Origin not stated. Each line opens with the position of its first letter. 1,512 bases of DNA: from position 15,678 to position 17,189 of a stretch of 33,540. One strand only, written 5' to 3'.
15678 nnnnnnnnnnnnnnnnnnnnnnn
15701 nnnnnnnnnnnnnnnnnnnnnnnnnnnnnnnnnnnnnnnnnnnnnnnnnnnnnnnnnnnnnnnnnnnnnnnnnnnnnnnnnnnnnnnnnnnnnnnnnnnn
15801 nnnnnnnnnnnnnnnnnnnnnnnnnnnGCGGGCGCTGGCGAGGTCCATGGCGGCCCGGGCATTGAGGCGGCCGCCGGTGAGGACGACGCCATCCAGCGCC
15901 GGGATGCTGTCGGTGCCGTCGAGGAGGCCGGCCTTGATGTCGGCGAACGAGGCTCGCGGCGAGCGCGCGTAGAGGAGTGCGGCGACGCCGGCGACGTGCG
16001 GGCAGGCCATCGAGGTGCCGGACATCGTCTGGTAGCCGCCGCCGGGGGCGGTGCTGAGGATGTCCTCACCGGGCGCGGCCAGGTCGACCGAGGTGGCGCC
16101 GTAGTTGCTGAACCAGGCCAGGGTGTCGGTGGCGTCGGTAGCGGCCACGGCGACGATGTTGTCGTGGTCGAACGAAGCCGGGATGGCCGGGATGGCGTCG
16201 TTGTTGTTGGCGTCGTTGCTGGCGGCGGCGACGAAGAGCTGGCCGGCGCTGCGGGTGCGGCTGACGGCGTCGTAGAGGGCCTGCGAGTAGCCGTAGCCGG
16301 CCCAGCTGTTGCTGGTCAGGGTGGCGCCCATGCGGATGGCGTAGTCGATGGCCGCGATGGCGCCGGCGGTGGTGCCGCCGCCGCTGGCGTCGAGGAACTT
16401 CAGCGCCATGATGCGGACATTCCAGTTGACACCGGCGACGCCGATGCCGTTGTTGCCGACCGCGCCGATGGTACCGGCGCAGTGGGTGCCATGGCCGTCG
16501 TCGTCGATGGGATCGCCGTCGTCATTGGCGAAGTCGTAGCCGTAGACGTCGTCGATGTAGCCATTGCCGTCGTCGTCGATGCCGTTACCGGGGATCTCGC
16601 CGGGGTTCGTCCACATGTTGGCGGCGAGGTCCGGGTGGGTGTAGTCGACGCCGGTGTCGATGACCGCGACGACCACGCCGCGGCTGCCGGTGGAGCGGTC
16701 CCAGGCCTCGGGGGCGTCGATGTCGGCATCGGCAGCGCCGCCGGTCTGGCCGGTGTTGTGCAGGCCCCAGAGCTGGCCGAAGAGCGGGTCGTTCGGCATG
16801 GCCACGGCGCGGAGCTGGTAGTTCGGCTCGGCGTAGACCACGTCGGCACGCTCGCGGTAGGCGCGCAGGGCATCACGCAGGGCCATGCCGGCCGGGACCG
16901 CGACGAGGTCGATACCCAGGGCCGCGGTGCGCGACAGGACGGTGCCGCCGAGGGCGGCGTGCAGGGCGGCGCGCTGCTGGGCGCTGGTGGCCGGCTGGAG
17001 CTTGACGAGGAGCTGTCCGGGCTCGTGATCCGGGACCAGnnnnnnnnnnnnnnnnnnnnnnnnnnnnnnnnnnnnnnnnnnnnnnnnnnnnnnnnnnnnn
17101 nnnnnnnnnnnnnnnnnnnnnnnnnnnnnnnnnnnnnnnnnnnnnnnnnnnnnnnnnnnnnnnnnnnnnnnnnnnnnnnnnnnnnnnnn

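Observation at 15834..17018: Complete I9-propeptide + S8 subtilase with intact triad buried in the middle of the giant repeat protein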

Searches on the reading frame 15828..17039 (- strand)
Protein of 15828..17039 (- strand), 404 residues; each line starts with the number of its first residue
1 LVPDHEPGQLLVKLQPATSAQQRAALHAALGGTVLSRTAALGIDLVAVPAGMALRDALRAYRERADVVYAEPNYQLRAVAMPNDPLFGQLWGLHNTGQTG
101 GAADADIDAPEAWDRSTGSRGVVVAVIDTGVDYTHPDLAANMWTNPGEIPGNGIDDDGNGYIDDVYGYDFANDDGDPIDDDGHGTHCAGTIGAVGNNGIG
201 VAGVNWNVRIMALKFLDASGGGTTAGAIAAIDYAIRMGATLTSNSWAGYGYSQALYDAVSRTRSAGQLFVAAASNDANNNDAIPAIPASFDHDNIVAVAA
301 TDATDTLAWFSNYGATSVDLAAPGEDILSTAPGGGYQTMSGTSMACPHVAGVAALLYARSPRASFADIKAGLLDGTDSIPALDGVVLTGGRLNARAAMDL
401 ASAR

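Call 84: predict_structure(alignment_id=A4)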
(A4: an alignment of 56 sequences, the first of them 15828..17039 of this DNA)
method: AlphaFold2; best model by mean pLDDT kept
length: 404 residues; sequences in the alignment: 56
mean_pLDDT: 95.1   pTM: 0.83
mean pLDDT of the five models: 95.1, 93.7, 92.9, 92.5, 92.0
residues with pLDDT >= 90: 362; 70-90: 34; 50-70: 6; < 50: 2
segments of 3 or more residues with pLDDT < 50: none
pLDDT, mean of each block of 10 residues (from residue 1): 77 96 97 94 97 96 98 75 85 87 94 94 98 97 98 97 98 98 98 87 96 97 95 98 94 96 98 98 98 98 97 98 98 96 98 98 98 98 98 97 84
secondary structure, 60 per line:
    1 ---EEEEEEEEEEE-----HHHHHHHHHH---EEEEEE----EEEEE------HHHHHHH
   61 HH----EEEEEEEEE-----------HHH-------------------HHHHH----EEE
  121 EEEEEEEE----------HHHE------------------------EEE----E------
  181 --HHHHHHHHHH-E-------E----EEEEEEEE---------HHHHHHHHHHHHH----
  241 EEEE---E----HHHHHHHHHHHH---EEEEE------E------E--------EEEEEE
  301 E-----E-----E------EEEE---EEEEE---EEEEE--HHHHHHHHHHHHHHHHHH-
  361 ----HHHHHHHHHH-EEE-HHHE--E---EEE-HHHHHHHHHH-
elements in order: E4-14 H20-29 E33-38 E43-47 H54-62 E67-75 H109-113 E118-128 E167-169 H183-192 E207-214 H224-236 E241-244 H253-264 E268-272 E295-301 E320-323 E327-331 E335-339 H342-359 H365-374 E376-378 E390-392 H394-403

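Call 86: fold_search(model_id=the predicted structure, library=pdb)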
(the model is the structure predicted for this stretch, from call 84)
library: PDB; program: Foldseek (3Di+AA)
matches with E <= 10: 1322; with E <= 0.001: 331
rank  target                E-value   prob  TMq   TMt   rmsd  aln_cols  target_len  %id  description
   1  3vv3_A                1.5e-49  1.00  0.78  0.96   1.1       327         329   56  Crystal structure of deseasin MCP-01 from Pseudoalteromonas sp. SM9913 (released 2013-08-07)
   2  8pol_B                5.3e-33  1.00  0.73  0.62  24.4       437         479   28  Crystal structure of Plasmodium falciparum Sub1 protease (released 2024-03-06)
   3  4tr2_B                2.1e-32  1.00  0.72  0.62  24.7       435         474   30  Crystal structure of PvSUB1 (released 2014-09-17)
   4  4tr2_A                2.2e-32  1.00  0.73  0.63  24.7       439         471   30  Crystal structure of PvSUB1 (released 2014-09-17)
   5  8pol_A                3.5e-32  1.00  0.73  0.62  24.5       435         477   28  Crystal structure of Plasmodium falciparum Sub1 protease (released 2024-03-06)
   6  8coz_B                4.5e-32  1.00  0.72  0.87   2.3       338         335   35  Structure of the catalytic domain of P. vivax Sub1 (triclinic crystal form) (released 2023-07-19)
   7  9fm5_A                1.1e-31  1.00  0.72  0.85   2.1       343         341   34  PvSub1 Catalytic Domain in Complex with Peptidomimetic Inhibitor (AL-97) (released 2025-02-05)
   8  8coy_B                1.3e-31  1.00  0.73  0.88   1.9       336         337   35  Structure of the catalytic domain of P. vivax Sub1 (triclinic crystal form) in complex with inhibitor (released 2023-07-19)
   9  8qkj_B                1.3e-31  1.00  0.73  0.87   2.1       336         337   35  PvSub1 Catalytic Domain in Complex with Peptidomimetic Inhibitor (MAM-133) (released 2024-03-20)
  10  8cp0                  1.3e-31  1.00  0.72  0.84   2.1       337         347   35  Structure of the catalytic domain of P. vivax Sub1 (trigonal crystal form) (released 2023-07-19)
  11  8coz_A                1.8e-31  1.00  0.72  0.87   2.1       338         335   35  Structure of the catalytic domain of P. vivax Sub1 (triclinic crystal form) (released 2023-07-19)
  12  9fm5_B                2.4e-31  1.00  0.72  0.85   2.1       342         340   34  PvSub1 Catalytic Domain in Complex with Peptidomimetic Inhibitor (AL-97) (released 2025-02-05)
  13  8coy_A                3.2e-31  1.00  0.73  0.89   1.9       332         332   35  Structure of the catalytic domain of P. vivax Sub1 (triclinic crystal form) in complex with inhibitor (released 2023-07-19)
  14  8qkg_B                3.4e-31  1.00  0.73  0.88   2.1       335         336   35  PvSub1 Catalytic Domain in Complex with Peptidomimetic Inhibitor (MAM-125) (released 2024-03-20)
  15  8qke_A                4.4e-31  1.00  0.74  0.89   1.9       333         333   35  PvSub1 Catalytic Domain in Complex with Peptidomimetic Inhibitor (MH-13) (released 2024-03-20)
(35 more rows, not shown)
